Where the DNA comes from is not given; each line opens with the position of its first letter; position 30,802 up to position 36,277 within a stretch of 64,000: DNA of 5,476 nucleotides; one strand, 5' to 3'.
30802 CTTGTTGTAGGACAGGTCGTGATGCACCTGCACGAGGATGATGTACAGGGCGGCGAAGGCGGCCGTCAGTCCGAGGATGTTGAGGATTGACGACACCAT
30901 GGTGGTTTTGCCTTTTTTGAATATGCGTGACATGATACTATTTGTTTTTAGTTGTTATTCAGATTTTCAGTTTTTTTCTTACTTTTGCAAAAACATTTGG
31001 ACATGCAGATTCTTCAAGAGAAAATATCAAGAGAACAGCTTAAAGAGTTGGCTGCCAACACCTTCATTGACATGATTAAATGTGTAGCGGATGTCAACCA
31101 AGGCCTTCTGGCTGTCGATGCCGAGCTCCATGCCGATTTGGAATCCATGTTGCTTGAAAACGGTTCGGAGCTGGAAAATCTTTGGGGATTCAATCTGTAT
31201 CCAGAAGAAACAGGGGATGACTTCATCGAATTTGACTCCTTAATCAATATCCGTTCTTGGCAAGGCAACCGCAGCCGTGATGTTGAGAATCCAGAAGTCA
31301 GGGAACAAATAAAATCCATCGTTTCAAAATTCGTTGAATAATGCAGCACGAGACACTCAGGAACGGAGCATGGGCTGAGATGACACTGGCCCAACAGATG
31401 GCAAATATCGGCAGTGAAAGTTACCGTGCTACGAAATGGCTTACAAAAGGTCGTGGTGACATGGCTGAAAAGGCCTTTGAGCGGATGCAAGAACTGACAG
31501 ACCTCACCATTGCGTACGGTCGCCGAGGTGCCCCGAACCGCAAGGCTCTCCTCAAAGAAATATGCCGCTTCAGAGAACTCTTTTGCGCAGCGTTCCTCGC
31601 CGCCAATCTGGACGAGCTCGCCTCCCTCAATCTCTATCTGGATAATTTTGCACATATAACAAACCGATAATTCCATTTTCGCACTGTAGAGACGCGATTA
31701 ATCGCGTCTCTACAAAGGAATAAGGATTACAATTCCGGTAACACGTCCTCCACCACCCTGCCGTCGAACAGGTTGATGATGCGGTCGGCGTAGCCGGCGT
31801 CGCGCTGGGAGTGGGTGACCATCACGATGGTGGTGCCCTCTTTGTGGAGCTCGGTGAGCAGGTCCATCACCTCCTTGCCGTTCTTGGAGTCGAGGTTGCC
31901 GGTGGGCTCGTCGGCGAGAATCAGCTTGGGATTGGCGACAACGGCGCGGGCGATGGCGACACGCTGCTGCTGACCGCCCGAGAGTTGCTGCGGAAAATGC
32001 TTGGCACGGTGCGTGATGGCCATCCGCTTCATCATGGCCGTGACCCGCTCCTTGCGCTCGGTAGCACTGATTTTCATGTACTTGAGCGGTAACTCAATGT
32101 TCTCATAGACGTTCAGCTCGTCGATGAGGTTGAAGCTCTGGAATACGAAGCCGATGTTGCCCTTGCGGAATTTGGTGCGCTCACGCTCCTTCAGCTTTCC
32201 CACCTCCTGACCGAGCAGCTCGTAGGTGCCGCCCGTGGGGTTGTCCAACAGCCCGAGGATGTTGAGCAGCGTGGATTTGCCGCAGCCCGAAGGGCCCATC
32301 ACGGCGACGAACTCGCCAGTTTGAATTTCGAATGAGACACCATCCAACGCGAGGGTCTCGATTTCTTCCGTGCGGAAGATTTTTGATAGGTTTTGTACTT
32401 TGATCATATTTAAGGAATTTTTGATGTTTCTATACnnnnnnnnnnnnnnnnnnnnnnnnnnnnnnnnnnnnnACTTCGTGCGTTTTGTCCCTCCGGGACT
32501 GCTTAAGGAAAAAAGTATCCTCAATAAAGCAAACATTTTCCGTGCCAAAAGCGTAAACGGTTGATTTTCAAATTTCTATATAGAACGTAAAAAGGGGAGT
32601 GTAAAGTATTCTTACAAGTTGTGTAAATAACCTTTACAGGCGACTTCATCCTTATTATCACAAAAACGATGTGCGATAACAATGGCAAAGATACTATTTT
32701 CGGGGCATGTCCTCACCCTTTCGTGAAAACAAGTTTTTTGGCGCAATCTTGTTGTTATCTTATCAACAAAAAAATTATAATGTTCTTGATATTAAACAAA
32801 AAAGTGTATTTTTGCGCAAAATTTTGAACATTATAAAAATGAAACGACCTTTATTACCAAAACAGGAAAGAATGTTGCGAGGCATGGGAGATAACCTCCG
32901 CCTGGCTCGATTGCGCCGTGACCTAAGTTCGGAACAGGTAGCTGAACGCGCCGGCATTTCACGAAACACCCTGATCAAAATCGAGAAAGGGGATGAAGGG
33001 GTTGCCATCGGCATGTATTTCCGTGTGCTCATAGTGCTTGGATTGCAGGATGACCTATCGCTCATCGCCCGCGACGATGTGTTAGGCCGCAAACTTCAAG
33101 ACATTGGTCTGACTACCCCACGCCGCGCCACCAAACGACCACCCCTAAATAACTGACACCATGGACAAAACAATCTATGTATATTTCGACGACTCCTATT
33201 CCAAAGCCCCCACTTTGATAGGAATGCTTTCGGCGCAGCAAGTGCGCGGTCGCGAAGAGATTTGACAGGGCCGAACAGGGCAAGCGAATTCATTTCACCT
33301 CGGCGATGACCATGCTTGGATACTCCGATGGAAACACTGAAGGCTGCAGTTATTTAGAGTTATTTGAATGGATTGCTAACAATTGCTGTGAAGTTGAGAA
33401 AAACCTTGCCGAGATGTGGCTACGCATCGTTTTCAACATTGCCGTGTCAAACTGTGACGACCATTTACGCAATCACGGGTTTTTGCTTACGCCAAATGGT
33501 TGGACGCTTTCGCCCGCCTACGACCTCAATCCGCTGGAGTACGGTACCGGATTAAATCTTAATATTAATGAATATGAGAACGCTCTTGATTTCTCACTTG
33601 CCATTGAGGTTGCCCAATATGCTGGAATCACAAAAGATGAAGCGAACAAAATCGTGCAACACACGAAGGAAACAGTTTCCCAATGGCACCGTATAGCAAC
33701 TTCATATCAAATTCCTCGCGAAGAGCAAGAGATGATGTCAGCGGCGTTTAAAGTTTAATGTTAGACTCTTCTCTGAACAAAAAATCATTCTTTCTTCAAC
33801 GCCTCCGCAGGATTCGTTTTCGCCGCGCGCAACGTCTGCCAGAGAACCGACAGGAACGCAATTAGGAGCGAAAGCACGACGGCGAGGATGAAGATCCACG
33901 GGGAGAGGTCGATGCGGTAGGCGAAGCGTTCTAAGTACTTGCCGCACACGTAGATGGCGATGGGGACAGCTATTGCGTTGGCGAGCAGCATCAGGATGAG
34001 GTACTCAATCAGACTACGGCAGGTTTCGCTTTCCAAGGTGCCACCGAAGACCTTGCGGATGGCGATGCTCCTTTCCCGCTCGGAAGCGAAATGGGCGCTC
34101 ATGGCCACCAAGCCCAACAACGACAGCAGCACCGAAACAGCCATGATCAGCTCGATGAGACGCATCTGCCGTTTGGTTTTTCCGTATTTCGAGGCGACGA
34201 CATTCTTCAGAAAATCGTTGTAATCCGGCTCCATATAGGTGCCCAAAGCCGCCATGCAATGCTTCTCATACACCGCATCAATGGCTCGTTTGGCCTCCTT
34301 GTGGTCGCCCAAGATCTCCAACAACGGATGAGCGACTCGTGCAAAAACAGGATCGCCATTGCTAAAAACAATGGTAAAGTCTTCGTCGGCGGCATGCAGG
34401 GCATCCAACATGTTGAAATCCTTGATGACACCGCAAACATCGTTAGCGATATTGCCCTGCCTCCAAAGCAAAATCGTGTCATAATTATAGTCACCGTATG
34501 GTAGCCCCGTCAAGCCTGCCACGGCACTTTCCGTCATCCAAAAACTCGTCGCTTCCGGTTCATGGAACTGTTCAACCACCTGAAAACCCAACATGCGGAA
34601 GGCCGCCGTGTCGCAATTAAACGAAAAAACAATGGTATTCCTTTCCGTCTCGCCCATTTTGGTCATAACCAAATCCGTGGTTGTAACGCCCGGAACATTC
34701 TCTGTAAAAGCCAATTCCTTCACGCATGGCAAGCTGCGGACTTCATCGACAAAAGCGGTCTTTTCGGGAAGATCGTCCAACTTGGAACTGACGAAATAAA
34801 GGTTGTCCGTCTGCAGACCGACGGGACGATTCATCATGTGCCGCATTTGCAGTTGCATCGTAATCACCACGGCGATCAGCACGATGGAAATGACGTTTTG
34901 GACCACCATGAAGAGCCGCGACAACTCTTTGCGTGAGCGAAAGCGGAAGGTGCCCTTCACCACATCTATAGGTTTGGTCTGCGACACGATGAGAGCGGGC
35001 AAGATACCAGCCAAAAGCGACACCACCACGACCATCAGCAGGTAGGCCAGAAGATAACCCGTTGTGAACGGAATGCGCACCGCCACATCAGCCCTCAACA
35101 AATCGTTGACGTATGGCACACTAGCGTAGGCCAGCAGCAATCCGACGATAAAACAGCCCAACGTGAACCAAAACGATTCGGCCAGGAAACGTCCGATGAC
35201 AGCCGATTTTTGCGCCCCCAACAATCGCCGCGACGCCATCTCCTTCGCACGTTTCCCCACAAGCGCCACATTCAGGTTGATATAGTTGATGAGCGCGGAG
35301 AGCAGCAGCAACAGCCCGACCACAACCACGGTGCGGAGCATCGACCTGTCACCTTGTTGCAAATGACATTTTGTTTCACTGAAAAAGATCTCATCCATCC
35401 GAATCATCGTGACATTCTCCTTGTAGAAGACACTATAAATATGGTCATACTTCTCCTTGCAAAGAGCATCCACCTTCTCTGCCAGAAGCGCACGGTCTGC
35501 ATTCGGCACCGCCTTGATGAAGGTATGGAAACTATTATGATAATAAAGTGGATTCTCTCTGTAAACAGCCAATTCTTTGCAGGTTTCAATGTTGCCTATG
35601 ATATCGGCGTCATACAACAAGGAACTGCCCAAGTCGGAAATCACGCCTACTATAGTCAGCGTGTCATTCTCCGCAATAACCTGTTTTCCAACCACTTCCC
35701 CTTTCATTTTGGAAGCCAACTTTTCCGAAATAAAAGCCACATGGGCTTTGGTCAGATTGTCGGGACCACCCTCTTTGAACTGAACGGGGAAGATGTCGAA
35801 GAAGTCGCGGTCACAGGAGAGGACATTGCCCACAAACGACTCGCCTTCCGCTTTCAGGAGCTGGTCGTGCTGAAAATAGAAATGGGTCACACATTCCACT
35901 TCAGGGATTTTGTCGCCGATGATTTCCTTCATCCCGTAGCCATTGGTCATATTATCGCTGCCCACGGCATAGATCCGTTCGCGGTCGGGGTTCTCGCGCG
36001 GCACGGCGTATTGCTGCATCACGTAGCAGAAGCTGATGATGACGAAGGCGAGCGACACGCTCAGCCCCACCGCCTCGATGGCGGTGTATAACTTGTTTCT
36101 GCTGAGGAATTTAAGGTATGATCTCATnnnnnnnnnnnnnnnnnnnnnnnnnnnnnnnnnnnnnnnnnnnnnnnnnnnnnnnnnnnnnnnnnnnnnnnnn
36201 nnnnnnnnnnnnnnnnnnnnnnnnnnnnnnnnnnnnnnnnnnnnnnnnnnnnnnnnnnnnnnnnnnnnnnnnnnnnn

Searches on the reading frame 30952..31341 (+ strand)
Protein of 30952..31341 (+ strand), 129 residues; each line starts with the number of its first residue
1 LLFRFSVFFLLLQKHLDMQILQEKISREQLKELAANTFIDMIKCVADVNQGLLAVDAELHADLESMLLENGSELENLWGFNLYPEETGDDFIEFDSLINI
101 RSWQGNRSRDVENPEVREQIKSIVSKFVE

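Call 71: search_protein_families(library=pfam, proteins=[window:30952-31341:+], max_evalue=0.01)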
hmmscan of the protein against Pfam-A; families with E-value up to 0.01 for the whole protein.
window:30952-31341:+ (129 aa): 1 family
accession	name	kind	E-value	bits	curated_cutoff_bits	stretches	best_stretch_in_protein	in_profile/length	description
PF18924.5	DUF5674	-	1.9e-50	169.9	27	1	20-127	2-109/109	Protein of unknown function (DUF5674)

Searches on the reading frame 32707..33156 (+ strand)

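Call 71: search_protein_families(library=pfam, proteins=[window:32707-33156:+], max_evalue=0.01)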
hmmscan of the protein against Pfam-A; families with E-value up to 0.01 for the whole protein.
window:32707-33156:+ (149 aa): 5 families
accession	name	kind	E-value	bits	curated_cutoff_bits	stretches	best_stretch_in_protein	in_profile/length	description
PF13560.12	HTH_31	-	3.4e-08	34.1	27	1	61-117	3-60/64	Helix-turn-helix domain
PF01381.28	HTH_3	-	4e-08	33.6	23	1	64-112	1-49/55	Helix-turn-helix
PF12844.13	HTH_19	-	1.7e-06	28.2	30.2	1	61-96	1-36/64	Helix-turn-helix domain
PF13413.12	HTH_25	-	9.7e-05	22.6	24.6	1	64-96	2-34/62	Helix-turn-helix domain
PF13443.12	HTH_26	-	0.0093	16.6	22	0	69-100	7-39/63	Cro/C1-type HTH DNA-binding domain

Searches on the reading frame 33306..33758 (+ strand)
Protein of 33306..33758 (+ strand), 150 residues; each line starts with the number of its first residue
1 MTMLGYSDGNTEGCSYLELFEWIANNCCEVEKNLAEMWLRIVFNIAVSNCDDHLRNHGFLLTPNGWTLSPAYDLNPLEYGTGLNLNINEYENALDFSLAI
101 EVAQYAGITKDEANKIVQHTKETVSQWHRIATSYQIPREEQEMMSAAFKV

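Call 71: search_protein_families(library=pfam, proteins=[window:33306-33758:+], max_evalue=0.01)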
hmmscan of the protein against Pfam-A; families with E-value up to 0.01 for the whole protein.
window:33306-33758:+ (150 aa): 1 family
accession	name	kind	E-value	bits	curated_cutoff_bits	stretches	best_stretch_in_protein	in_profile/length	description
PF07804.18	HipA_C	-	4e-24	85.9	30.5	1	1-127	84-213/213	HipA-like C-terminal domain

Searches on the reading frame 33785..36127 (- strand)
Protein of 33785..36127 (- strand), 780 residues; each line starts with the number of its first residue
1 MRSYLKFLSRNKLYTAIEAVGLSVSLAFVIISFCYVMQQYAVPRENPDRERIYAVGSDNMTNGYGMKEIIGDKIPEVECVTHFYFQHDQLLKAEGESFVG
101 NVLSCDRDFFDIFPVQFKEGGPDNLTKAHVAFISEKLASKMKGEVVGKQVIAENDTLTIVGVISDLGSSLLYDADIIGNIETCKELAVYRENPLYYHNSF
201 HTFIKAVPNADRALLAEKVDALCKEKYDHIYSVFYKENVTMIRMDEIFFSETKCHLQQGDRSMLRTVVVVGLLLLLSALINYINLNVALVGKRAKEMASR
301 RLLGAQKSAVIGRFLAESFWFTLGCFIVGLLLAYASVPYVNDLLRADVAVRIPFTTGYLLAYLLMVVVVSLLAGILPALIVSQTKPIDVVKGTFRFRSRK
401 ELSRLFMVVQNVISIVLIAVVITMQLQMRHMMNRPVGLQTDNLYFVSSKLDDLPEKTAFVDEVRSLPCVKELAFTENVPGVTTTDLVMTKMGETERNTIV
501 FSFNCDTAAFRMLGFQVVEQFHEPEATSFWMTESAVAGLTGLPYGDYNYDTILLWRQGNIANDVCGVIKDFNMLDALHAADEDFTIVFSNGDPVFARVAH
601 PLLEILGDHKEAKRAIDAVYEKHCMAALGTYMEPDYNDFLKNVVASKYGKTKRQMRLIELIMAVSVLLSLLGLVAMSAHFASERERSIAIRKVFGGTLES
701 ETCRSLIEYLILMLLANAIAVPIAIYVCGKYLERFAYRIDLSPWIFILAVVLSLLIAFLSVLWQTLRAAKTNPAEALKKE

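Call 15: search_protein_families(library=pfam, proteins=[window:33785-36127:-])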
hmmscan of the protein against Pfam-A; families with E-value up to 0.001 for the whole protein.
window:33785-36127:- (780 aa): 2 families
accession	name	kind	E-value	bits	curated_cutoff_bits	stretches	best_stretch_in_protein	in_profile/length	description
PF02687.27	FtsX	-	1.6e-23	83.5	25.5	2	269-385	2-119/120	FtsX-like permease C-terminal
PF12704.14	MacB_PCD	-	5.6e-15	56.6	27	1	19-221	7-206/207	MacB-like periplasmic core domain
